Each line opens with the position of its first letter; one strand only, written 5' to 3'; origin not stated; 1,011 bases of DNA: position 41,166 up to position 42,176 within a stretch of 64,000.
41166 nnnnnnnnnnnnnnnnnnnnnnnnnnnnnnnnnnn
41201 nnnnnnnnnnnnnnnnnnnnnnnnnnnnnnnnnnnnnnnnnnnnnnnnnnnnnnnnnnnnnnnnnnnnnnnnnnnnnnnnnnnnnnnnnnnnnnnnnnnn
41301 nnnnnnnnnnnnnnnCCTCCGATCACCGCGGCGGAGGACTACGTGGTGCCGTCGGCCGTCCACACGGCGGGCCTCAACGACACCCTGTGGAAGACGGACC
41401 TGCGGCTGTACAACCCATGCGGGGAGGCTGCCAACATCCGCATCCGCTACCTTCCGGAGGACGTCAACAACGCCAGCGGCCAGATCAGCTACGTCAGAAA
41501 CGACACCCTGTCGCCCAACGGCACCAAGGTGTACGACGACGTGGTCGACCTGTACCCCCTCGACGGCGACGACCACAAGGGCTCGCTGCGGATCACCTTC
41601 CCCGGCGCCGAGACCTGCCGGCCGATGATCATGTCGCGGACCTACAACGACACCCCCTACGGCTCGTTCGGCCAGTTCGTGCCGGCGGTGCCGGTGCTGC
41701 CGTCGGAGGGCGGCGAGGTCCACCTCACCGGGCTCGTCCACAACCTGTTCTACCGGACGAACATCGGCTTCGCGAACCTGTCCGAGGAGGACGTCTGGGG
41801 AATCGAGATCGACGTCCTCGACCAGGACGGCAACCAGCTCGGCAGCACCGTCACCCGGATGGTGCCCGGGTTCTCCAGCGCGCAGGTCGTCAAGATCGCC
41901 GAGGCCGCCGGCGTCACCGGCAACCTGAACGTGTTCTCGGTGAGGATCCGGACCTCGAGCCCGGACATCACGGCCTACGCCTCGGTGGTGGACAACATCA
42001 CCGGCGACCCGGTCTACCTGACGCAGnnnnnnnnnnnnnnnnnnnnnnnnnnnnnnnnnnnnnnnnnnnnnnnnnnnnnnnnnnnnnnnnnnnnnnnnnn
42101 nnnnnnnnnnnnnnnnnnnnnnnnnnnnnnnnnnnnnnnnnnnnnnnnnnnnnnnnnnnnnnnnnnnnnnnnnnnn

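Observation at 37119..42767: A 1,882-aa secreted multidomain protein with an unusual architecture and its own promoter and terminator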

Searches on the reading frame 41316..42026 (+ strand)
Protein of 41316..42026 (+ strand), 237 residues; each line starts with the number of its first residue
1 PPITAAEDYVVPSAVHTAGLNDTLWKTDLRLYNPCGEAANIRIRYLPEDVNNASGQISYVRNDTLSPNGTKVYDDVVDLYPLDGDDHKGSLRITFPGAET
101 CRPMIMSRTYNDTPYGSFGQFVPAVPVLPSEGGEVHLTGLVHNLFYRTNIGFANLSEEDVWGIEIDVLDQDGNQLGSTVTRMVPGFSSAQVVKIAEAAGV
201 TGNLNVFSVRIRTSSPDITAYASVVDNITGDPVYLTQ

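Call 19: search_solved_structures(query=A1, max_evalue=10)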
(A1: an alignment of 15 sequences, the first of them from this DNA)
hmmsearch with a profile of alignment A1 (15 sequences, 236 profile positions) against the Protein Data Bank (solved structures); distinct sequences matched with E-value up to 10: 1.
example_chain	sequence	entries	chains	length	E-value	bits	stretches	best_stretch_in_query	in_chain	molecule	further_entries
24yw_D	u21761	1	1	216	0.94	12.2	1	153-203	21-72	Large ribosomal subunit protein uL3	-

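Call 20: find_homologous_proteins(query=A1, max_evalue=0.00001)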
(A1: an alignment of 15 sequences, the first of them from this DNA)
Query A1 (15 sequences) (237 aa, profile of the alignment): 94 proteins with E <= 0.00001 among 8000 candidates.
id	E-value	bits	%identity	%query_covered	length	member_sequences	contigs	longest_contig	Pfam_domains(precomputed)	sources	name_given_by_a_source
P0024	2.2e-125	435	52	83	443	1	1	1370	-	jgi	jgi:hypothetical protein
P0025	1.1e-110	387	59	56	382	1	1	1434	-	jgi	jgi:hypothetical protein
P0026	2.7e-98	346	50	55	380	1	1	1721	-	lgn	-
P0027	5.6e-96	339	50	41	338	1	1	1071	-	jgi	jgi:hypothetical protein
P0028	3.0e-92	326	51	42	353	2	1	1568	-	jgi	-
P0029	3.5e-88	313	27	91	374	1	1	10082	-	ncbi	-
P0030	3.2e-87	310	28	97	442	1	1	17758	-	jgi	-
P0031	4.4e-87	310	31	89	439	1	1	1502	-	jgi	jgi:hypothetical protein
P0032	1.0e-82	295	29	98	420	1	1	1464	-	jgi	jgi:hypothetical protein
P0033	2.3e-82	294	53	50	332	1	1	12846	-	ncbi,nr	ncbi:MAG: hypothetical protein K8R59_04270, partial [Thermoanaerobaculales bacterium]|nr:hypothetica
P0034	2.9e-82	294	48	45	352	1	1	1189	-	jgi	jgi:hypothetical protein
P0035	1.3e-81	292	28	98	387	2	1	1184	-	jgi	jgi:hypothetical protein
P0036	3.8e-81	290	55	31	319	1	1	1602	-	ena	-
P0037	1.3e-79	285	32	95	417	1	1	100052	-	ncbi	-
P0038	6.0e-79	283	27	97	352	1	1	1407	-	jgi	jgi:hypothetical protein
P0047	3.4e-61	225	26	96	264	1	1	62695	-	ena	-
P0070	1.6e-52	196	33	98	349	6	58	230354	-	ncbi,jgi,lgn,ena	-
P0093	3.0e-31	127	28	97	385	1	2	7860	PF07452.18,PF18986.6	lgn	-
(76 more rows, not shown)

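Call 23: search_protein_representatives(alignment_id=A1)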
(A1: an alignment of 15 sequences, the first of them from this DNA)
Query: 15 sequences, 236 profile positions. Proteins with E-value up to 0.001 (for the whole library): 9974; up to 1e-10: 7504; up to 1e-30: 3478. The best 150 are listed.
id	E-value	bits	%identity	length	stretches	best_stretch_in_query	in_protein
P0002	8.7e-164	559.0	-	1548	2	2-235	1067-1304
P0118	4.2e-161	550.2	-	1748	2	2-233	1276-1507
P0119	3.7e-159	543.8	-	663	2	4-234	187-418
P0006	1.1e-145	499.7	-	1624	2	5-235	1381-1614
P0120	9.2e-140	480.3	-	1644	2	4-235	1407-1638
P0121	3.5e-134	462.1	-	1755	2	3-233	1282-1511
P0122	5.9e-133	458.1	-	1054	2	6-233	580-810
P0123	6.0e-130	448.2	-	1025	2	5-235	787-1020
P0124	7.1e-130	448.0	-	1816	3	4-233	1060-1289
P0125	8.0e-130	447.8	-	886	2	3-235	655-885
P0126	1.1e-129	447.4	-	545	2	4-234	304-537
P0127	1.6e-129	446.8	-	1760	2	6-234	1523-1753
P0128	5.4e-129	445.1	-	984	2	7-232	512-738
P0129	1.6e-128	443.5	-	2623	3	7-233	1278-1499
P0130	4.7e-128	442.0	-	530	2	3-233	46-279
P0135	6.7e-127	438.2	-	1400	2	5-233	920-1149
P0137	2.9e-126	436.2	-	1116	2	6-235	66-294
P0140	2.1e-124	430.1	-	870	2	5-233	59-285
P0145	3.2e-123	426.2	-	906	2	6-234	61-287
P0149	3.3e-122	422.9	-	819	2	7-233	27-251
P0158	2.5e-120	416.7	-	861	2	7-234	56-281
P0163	1.9e-119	413.8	-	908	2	3-235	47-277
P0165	2.4e-119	413.5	-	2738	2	5-232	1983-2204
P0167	8.5e-119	411.7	-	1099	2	6-235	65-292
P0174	9.2e-117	405.0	-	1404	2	3-234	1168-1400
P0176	2.9e-116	403.4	-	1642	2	5-235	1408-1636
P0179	5.7e-116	402.5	-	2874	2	5-234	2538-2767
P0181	7.0e-116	402.2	-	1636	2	4-235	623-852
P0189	2.5e-115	400.3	-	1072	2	4-233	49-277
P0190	2.6e-115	400.3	-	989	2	5-234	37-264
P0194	7.1e-115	398.9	-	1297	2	7-235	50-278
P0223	5.5e-111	386.1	-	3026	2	4-234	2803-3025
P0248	5.1e-109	379.7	-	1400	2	3-233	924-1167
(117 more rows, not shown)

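Call 28: predict_structure(alignment_id=A2)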
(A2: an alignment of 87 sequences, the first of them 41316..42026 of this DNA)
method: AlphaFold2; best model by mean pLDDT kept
length: 237 residues; sequences in the alignment: 87
mean_pLDDT: 92.6   pTM: 0.88
mean pLDDT of the five models: 92.6, 92.5, 91.2, 91.2, 90.6
residues with pLDDT >= 90: 193; 70-90: 34; 50-70: 9; < 50: 1
segments of 3 or more residues with pLDDT < 50: none
pLDDT, mean of each block of 10 residues (from residue 1): 72 94 93 96 96 84 97 97 94 90 93 87 86 89 97 95 97 97 96 98 96 93 94 92
secondary structure, 60 per line:
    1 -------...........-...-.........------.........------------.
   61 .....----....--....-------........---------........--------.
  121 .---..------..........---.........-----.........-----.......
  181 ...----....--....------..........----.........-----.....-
elements in order: E8-18 E24-32 E39-47 E60-65 E70-73 H76-79 E87-94 E104-111 E133-142 E146-154 E160-168 E174-183 E188-191 H194-197 E204-213 E218-226 E232-236

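Call 33: fold_search(model_id=the predicted structure, library=pdb)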
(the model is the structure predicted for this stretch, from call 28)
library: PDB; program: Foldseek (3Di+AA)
matches with E <= 10: 1642; with E <= 0.001: 9
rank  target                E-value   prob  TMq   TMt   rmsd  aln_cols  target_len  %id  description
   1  1uij_C                1.3e-04  0.44  0.17  0.13  16.9       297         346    8  Crystal Structure Of Soybean beta-Conglycinin Beta Homotrimer (I122M/K124W) (released 2004-07-16)
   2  1ipk_A                2.2e-04  0.23  0.14  0.11  17.1       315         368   10  CRYSTAL STRUCTURES OF RECOMBINANT AND NATIVE SOYBEAN BETA-CONGLYCININ BETA HOMOTRIMERS (released 2002-05-16)
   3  1nc7_A                4.4e-04  1.00  0.33  0.61   4.9       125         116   17  Crystal Structure of Thermotoga maritima 1070 (released 2003-07-01)
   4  1nc7_D                5.0e-04  1.00  0.38  0.71   4.1       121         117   14  Crystal Structure of Thermotoga maritima 1070 (released 2003-07-01)
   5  7vrn_I                6.8e-04  0.30  0.19  0.12  20.9       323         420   11  Structure of infectious bursal disease virus Gt strain (released 2022-03-30)
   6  1nc7_B                8.6e-04  1.00  0.38  0.71   4.5       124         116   14  Crystal Structure of Thermotoga maritima 1070 (released 2003-07-01)
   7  1nug_B                8.6e-04  0.60  0.21  0.08  17.8       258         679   11  Role of Calcium Ions in the Activation and Activity of the Transglutaminase 3 Enzyme (2 calciums, 1 Mg, inactive form) (released 2003-04-22)
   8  8jmw_A                8.6e-04  0.57  0.20  0.11  18.5       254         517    9  Fibril form of serine peptidase Vpr (released 2023-12-06)
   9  3s7i_A                9.7e-04  0.38  0.21  0.15  16.9       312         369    9  Crystal structure of Ara h 1 (released 2011-09-21)
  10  3smh_D                1.2e-03  0.41  0.22  0.16  16.3       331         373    7  Crystal structure of major peanut allergen Ara h 1 (released 2012-02-15)
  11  5xxy_H                1.2e-03  0.23  0.16  0.18  17.7       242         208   11  Crystal structure of PD-L1 complexed with atezolizumab fab at 2.9A (released 2017-09-20)
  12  9wpm_S                1.2e-03  0.23  0.17  0.18  15.9       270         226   10  Cryo-EM structure of the apo-ConsOR5-Gs complex (released 2026-01-28)
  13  6l4c_A                1.2e-03  0.21  0.17  0.13  16.1       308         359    9  Crystal structure of vicilin from Corylus avellana (Hazelnut) (released 2019-12-04)
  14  4kkq_A                1.3e-03  0.33  0.19  0.20  18.9       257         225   11  Crystal structure of Vibrio cholerae RbmA (crystal form 1) (released 2013-05-22)
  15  5wpw_A                1.3e-03  0.18  0.16  0.13  17.4       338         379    9  Crystal structure of coconut allergen cocosin (released 2017-10-25)
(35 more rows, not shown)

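Call 48: search_protein_families(library=pfam, alignment_id=A5, max_evalue=0.001)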
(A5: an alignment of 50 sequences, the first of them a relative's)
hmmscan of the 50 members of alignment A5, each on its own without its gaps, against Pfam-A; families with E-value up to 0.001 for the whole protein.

A. member 1, P0119 (663 aa): 2 families
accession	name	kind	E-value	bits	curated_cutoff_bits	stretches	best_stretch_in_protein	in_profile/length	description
PF00801.26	PKD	-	1.4e-07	31.8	23.5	1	127-181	28-80/80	PKD domain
PF18911.6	PKD_4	-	1.2e-05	25.7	27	1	126-182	32-84/85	PKD domain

B. families by the number of members that match (of 50 scanned): 44 families (the first 25 are shown)
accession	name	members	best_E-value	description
PF18911.6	PKD_4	16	4.8e-19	PKD domain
PF00801.26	PKD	15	5.4e-15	PKD domain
PF18986.5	DUF5719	11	2.5e-08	Family of unknown function (DUF5719)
PF13004.13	BACON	10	3.9e-13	Putative binding domain, N-terminal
PF03781.23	FGE-sulfatase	7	1.3e-82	Sulfatase-modifying factor enzyme 1-like domain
PF08309.17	LVIVD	6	1.5e-108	LVIVD repeat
PF09826.15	Beta_propel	6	1.2e-13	Beta propeller domain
PF07705.17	CARDB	6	6.2e-10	CARDB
PF19190.6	BACON_2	5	1.9e-08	Viral BACON domain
PF00041.27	fn3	3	7.5e-27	Fibronectin type III domain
PF09134.16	Invasin_D3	3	2.1e-14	Invasin, domain 3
PF02369.22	Big_1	3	2.7e-07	Bacterial Ig-like domain (group 1)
PF24681.1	Kelch_KLHDC2_KLHL20_DRC7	2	2.2e-34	KLHDC2/KLHL20/DRC7 Kelch-repeats domain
PF01344.31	Kelch_1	2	2.6e-25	Kelch motif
PF13415.12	Kelch_3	2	7.9e-24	Galactose oxidase, central domain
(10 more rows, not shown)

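Call 49: search_protein_families(library=pfam, proteins=[P0137, P0140, P0145, P0149, P0158, P0163, P0167, P0189, P0190, P0194], max_evalue=0.01)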
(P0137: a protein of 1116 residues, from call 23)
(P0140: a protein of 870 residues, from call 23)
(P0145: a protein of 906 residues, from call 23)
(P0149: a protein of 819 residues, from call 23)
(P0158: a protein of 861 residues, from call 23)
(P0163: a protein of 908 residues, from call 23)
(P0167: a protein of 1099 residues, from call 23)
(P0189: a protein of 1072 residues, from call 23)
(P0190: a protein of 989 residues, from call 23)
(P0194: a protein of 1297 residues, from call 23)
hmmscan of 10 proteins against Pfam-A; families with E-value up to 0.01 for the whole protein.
P0137 (1116 aa): 2 families
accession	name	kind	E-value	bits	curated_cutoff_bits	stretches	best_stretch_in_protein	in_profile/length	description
PF07705.17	CARDB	-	1.1e-08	35.7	22.7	1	348-439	13-99/101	CARDB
PF03422.21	CBM_6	-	0.0089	16.8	28.9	0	177-249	21-94/125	Carbohydrate binding module (family 6)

P0140 (870 aa): 2 families
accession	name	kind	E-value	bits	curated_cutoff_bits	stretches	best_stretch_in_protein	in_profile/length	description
PF05506.17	PLipase_C_C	-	0.00073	20.9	24.4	0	79-123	14-53/80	Bacterial phospholipase C, C-terminal domain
PF22780.1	HI0933_like_1st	-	0.0087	16.3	27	0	99-141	17-59/165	HI0933-like protein barrel and H2TH domain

P0145 (906 aa): 0 families

P0149 (819 aa): 2 families
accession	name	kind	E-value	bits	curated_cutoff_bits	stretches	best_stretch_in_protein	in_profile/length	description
PF18986.5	DUF5719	-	3.6e-06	26.8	26.2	0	38-116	59-135/319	Family of unknown function (DUF5719)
PF07705.17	CARDB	-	5.3e-05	23.8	22.7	1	329-398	35-100/101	CARDB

P0158 (861 aa): 1 family
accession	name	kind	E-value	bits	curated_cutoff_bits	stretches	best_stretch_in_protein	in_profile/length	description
PF18986.5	DUF5719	-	4.5e-05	23.2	26.2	1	64-227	164-309/319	Family of unknown function (DUF5719)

P0163 (908 aa): 1 family
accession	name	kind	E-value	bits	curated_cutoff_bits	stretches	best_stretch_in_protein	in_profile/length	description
PF22780.1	HI0933_like_1st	-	0.0056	17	27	0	105-133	33-61/165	HI0933-like protein barrel and H2TH domain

P0167 (1099 aa): 1 family
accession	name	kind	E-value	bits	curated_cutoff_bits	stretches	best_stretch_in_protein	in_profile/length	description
PF07705.17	CARDB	-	3.2e-05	24.5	22.7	1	374-458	23-99/101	CARDB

P0189 (1072 aa): 1 family
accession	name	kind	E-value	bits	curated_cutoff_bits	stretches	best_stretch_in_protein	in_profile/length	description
PF18986.5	DUF5719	-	2.5e-08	33.9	26.2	0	525-606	61-140/319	Family of unknown function (DUF5719)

P0190 (989 aa): 0 families

P0194 (1297 aa): 2 families
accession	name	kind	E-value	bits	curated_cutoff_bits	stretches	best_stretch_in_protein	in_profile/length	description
PF07705.17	CARDB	-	6.2e-10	39.6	22.7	1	327-419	13-100/101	CARDB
PF13620.12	CarboxypepD_reg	-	2.2e-06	28.3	32.3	1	1110-1168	3-57/82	Carboxypeptidase regulatory-like domain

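Call 54: find_encoding_contigs(protein=P0047, flank=10000, max_places=2)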
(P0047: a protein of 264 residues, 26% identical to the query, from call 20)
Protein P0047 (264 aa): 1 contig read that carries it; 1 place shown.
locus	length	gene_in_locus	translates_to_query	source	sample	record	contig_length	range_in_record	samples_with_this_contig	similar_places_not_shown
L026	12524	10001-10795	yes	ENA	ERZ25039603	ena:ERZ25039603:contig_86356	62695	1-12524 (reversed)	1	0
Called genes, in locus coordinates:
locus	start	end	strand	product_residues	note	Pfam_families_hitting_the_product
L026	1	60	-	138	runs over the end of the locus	PF13744:HTH_37, PF12844:HTH_19, PF13443:HTH_26, PF13560:HTH_31, PF01381:HTH_3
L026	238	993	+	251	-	PF01061:ABC2_membrane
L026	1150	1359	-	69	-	-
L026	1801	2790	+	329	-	PF13517:FG-GAP_3, PF01839:FG-GAP (faint), PF12256:TcdB_toxin_midN (faint), PF13517:FG-GAP_3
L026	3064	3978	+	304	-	-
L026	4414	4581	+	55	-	-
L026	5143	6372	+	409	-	-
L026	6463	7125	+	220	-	-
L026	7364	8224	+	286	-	-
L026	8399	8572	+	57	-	-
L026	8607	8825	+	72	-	-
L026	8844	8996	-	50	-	-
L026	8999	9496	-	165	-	-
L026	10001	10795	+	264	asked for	-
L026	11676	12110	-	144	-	-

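Call 55: find_encoding_contigs(protein=P0070, flank=8000, max_places=4)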
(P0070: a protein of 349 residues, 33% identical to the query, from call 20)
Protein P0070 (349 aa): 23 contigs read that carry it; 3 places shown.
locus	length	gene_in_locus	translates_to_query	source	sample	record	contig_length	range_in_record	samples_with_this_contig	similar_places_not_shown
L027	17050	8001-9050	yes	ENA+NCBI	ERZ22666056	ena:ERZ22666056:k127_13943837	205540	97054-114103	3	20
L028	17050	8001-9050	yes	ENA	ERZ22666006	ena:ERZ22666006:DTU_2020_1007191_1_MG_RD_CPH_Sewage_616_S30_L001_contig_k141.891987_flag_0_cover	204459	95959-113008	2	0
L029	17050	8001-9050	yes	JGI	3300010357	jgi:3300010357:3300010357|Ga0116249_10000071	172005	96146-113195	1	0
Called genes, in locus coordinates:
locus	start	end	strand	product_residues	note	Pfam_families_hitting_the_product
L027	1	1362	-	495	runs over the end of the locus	PF00474:SSF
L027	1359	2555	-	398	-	PF01636:APH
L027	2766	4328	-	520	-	PF00586:AIRS, PF02769:AIRS_C, PF00702:Hydrolase, PF12710:HAD, PF13344:Hydrolase_6 (faint), PF13419:HAD_2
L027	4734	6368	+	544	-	-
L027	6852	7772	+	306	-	PF00072:Response_reg, PF13581:HATPase_c_2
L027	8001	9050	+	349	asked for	-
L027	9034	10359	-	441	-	PF07719:TPR_2 (faint), PF13181:TPR_8 (faint), PF13428:TPR_14 (faint), PF00515:TPR_1 (faint), PF13176:TPR_7 (faint), PF13371:TPR_9 (faint), PF13424:TPR_12 (weak), PF14559:TPR_19 (weak), +3 more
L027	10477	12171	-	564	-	PF02129:Peptidase_S15, PF08530:PepX_C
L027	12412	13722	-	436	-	PF01546:Peptidase_M20, PF07687:M20_dimer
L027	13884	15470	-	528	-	PF07690:MFS_1, PF00854:PTR2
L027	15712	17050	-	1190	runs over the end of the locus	PF00069:Pkinase, PF07714:PK_Tyr_Ser-Thr, PF23381:Beta-prop_IFT122_1st, PF23414:Beta-prop_EML_2, PF24807:WD40_CDC20-Fz, PF24814:WD40_Prp19, PF25171:Beta-prop_WDR36-Utp21_1st, PF25172:Beta-prop_WDR3_2nd, +75 more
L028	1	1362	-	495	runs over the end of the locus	PF00474:SSF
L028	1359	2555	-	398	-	PF01636:APH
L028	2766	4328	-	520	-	PF00586:AIRS, PF02769:AIRS_C, PF00702:Hydrolase, PF12710:HAD, PF13344:Hydrolase_6 (faint), PF13419:HAD_2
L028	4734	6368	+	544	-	-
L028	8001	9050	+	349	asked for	-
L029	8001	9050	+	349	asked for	-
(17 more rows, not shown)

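Call 57: search_protein_families(library=pfam, proteins=[window:41316-42026:+], max_evalue=5)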
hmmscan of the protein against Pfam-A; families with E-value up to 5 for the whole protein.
window:41316-42026:+ (237 aa): 0 families

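Call 78: list_cluster_members(proteins=[P0119, P0122, P0125, P0126, P0130, P0137, P0140, P0165, P0179, P0223])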
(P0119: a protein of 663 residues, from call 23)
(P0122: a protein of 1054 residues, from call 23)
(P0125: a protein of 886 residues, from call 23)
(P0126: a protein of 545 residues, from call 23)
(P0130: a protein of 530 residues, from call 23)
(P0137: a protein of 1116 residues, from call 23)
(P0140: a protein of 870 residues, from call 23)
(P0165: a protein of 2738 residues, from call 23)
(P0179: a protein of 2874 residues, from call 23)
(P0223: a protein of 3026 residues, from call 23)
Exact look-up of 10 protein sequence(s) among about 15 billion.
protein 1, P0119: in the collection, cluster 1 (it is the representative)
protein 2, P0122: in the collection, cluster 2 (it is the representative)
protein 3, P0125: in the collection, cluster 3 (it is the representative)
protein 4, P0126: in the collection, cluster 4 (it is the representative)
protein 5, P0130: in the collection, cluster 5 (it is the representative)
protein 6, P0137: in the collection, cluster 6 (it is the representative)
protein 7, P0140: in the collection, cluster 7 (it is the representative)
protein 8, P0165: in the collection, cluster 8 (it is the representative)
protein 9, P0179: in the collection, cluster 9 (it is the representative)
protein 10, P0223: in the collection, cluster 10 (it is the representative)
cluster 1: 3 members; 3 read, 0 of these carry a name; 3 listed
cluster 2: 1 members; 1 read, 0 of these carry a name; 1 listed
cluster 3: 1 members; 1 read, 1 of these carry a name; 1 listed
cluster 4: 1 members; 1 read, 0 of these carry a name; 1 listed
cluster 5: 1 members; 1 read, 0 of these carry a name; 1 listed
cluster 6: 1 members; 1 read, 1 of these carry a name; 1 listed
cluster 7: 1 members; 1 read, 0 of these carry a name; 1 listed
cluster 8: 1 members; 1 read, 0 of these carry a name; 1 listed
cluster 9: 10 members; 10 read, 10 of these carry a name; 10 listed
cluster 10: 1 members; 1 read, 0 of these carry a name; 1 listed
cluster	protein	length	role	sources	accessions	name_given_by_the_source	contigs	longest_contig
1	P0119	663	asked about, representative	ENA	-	-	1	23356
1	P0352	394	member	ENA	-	-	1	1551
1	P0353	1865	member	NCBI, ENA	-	-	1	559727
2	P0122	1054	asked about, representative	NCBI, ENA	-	-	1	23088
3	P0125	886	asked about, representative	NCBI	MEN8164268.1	MAG: PKD domain-containing protein, partial [Acidobacteriota bacterium]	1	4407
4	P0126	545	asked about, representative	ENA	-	-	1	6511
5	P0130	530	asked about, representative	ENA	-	-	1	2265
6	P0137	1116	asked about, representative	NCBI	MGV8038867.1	MAG: CARDB domain-containing protein [Thermoanaerobaculaceae bacterium]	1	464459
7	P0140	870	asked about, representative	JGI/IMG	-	-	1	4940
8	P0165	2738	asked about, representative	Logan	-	-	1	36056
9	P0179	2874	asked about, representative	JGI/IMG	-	alpha-tubulin suppressor-like RCC1 family protein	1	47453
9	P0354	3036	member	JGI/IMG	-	alpha-tubulin suppressor-like RCC1 family protein/formylglycine-generating enzyme ...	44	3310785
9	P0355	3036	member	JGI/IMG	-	alpha-tubulin suppressor-like RCC1 family protein/formylglycine-generating enzyme ...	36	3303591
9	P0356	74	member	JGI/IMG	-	sulfatase modifying factor 1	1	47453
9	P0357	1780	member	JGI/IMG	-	alpha-tubulin suppressor-like RCC1 family protein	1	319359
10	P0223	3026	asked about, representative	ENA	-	-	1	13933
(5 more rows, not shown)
